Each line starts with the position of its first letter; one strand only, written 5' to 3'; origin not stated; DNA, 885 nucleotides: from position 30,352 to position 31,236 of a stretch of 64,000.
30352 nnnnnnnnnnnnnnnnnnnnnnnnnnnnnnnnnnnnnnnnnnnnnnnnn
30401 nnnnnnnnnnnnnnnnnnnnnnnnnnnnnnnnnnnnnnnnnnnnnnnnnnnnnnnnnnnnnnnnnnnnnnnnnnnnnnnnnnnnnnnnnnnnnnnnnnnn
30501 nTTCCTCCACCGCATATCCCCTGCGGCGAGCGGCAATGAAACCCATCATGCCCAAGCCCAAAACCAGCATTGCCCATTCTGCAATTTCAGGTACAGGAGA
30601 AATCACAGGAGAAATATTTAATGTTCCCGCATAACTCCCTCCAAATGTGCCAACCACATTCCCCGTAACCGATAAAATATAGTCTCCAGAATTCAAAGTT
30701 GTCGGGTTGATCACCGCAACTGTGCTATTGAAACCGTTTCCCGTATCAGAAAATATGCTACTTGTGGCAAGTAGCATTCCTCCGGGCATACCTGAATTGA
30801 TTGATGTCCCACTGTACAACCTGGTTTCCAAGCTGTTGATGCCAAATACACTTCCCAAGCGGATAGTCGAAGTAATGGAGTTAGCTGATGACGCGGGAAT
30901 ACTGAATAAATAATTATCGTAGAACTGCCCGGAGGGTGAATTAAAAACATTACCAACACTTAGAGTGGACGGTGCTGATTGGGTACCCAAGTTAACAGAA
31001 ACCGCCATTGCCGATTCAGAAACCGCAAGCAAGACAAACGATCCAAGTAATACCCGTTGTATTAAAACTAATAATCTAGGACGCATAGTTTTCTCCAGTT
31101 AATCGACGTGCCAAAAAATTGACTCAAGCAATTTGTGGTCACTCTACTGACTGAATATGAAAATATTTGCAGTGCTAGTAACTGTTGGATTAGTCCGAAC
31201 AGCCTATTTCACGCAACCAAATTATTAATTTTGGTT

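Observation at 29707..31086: A complete PEP-CTERM cargo protein fused, through its sorting signal, to a complete GT26 glycosyltransferase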

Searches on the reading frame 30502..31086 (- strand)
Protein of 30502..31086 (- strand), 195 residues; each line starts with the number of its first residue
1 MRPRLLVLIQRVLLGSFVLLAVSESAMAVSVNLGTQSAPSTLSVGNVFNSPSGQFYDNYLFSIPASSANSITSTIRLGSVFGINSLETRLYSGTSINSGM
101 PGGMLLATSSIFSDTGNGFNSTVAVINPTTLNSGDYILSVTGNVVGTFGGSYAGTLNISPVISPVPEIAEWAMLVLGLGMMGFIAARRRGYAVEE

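Call 75: find_homologous_proteins(query=window:30502-31086:-, max_evalue=0.00001)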
Query window:30502-31086:- (195 aa): 8 proteins with E <= 0.00001 among 469 candidates.
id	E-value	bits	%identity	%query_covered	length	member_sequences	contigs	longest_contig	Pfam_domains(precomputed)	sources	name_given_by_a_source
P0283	1.6e-52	196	56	97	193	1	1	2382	-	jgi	jgi:hypothetical protein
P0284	2.0e-52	196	57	97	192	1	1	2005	-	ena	-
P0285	3.1e-51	192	52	98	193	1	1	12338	-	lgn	-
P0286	1.2e-50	190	52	98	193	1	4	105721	-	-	-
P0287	6.2e-50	188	56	94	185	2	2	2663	-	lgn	-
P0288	4.6e-49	185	52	96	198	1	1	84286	-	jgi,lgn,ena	-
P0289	2.5e-46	176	51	97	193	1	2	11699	-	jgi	jgi:hypothetical protein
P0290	4.7e-33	133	56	69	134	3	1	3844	-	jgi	jgi:hypothetical protein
